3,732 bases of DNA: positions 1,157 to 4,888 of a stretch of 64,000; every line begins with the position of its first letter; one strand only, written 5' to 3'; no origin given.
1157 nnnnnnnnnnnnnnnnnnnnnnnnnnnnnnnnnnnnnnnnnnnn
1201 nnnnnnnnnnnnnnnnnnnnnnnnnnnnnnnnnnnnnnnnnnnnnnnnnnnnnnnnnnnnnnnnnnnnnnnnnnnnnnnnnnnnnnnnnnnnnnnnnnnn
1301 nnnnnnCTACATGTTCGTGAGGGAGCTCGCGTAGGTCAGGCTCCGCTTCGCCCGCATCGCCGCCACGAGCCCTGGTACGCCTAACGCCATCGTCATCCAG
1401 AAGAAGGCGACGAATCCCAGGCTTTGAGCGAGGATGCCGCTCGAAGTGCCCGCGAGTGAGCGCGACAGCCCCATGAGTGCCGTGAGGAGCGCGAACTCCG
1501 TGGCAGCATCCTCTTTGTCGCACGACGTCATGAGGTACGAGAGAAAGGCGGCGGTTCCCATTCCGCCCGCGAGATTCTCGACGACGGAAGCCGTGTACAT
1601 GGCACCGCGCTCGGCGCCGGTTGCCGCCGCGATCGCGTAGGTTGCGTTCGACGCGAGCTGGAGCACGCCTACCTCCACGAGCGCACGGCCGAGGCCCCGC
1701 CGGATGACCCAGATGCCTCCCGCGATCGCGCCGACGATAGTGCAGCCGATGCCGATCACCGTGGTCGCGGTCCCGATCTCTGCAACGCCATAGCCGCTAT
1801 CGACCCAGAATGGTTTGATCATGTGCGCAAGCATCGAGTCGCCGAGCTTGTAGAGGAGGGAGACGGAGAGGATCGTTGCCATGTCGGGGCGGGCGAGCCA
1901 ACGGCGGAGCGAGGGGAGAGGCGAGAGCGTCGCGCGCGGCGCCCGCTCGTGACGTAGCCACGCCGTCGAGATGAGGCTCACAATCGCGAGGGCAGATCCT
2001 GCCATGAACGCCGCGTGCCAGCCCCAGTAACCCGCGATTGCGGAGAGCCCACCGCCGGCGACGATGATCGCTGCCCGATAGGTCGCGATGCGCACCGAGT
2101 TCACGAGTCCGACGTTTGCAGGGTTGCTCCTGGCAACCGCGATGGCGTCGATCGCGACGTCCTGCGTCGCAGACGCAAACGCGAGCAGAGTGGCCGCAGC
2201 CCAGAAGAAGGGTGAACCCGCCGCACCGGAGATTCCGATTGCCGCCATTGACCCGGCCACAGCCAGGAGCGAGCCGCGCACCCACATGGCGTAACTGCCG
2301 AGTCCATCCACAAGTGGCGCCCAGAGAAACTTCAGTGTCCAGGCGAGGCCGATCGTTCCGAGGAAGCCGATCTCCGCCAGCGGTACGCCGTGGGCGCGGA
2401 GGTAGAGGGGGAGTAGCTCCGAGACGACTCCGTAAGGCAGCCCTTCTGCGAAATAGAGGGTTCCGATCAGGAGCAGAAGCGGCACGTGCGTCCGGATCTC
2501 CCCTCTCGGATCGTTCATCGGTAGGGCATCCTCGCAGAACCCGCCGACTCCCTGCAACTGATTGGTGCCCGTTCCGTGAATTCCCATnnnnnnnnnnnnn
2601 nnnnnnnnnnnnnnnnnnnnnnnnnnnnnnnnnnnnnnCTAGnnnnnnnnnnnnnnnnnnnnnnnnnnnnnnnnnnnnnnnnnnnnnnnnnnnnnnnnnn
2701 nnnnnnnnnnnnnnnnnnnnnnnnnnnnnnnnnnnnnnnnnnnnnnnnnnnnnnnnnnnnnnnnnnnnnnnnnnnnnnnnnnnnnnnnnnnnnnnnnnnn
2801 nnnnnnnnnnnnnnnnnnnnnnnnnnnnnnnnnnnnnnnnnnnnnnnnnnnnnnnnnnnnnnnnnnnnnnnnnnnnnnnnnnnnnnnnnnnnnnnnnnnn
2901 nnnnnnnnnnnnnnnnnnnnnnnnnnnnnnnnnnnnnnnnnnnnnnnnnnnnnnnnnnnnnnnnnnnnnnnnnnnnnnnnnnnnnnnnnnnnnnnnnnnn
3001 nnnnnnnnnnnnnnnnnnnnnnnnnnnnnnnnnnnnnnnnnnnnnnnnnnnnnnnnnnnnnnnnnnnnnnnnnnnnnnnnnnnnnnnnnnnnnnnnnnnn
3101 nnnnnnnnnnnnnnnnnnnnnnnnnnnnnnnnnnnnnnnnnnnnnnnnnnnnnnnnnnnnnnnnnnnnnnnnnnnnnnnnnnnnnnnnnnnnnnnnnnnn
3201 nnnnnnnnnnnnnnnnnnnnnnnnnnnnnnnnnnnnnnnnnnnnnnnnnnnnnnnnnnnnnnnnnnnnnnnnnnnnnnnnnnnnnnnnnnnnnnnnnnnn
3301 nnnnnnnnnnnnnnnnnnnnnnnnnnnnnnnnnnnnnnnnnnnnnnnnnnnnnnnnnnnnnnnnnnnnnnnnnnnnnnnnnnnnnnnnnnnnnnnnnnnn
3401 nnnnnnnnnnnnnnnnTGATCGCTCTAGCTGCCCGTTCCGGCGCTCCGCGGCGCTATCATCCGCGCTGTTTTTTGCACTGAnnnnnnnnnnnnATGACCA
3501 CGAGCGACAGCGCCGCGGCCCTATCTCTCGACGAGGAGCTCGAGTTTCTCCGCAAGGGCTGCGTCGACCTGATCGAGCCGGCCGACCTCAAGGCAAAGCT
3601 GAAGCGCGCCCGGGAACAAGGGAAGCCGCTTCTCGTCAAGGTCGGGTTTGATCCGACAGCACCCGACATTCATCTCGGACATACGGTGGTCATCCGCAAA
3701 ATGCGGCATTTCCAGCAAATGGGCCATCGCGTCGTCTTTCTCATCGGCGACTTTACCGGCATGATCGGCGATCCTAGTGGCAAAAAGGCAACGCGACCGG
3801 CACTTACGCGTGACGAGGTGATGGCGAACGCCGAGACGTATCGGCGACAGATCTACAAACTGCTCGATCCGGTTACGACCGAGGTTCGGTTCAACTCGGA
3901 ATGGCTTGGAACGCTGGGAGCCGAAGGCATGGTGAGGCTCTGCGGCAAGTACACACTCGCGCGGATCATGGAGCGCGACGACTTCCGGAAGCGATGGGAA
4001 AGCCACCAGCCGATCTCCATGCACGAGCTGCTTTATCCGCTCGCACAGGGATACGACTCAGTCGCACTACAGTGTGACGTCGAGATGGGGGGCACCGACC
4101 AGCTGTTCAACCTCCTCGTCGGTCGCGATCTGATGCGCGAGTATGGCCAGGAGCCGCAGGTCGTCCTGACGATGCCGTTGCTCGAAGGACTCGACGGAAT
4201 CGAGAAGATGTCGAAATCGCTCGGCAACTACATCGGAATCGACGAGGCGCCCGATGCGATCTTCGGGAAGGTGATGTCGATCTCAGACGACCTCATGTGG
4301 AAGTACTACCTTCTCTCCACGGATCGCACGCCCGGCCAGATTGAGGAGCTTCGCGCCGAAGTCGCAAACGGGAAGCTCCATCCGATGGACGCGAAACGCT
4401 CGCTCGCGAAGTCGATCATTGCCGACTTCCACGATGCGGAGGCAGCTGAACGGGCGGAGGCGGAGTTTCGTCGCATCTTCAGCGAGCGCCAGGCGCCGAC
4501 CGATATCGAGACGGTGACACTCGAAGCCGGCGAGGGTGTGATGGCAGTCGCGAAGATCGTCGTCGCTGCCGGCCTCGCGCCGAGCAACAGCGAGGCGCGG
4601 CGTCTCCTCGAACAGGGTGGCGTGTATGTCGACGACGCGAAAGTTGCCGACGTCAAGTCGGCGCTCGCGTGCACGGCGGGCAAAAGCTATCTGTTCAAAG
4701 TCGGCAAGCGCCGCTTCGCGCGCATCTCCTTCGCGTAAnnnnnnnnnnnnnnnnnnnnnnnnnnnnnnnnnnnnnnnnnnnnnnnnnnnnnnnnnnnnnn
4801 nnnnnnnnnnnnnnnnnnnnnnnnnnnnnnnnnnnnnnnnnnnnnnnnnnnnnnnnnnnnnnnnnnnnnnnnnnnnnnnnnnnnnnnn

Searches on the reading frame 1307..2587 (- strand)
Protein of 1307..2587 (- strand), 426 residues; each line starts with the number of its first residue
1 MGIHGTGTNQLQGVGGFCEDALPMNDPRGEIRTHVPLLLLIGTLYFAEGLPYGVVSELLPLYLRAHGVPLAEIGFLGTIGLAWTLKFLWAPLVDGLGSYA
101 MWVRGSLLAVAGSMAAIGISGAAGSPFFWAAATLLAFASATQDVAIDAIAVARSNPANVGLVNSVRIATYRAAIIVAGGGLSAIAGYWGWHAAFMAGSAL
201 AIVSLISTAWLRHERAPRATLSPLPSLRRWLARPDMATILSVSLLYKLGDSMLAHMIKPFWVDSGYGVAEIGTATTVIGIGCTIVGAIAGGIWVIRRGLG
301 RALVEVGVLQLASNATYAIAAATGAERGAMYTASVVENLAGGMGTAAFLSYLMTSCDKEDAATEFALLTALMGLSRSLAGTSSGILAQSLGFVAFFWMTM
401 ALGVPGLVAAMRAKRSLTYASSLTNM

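Call 47: search_protein_families(library=pfam, proteins=[window:1307-2587:-], max_evalue=0.00001)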
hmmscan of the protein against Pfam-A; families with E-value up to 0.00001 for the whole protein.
window:1307-2587:- (426 aa): 1 family
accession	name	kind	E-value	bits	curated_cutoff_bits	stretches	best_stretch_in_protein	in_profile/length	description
PF07690.21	MFS_1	-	7.8e-17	61.6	33.4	1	44-227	4-196/347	Major Facilitator Superfamily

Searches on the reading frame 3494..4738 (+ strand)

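Call 47: search_protein_families(library=pfam, proteins=[window:3494-4738:+], max_evalue=0.00001)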
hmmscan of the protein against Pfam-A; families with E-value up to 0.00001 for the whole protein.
window:3494-4738:+ (414 aa): 4 families
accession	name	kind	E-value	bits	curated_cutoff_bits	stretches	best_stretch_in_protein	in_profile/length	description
PF00579.31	tRNA-synt_1b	-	6.9e-81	272.2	21.1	1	43-329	3-291/292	tRNA synthetases class I (W and Y)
PF22421.1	SYY_C-terminal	-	2.1e-07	31.2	27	1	335-408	6-80/83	Tyrosine--tRNA ligase SYY-like C-terminal domain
PF01479.30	S4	-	7.9e-07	29.1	22.8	1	354-387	5-38/48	S4 domain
PF16714.10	TyrRSs_C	-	4.4e-06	26.9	30.6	1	352-382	23-53/120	Tyrosyl-tRNA synthetase C-terminal domain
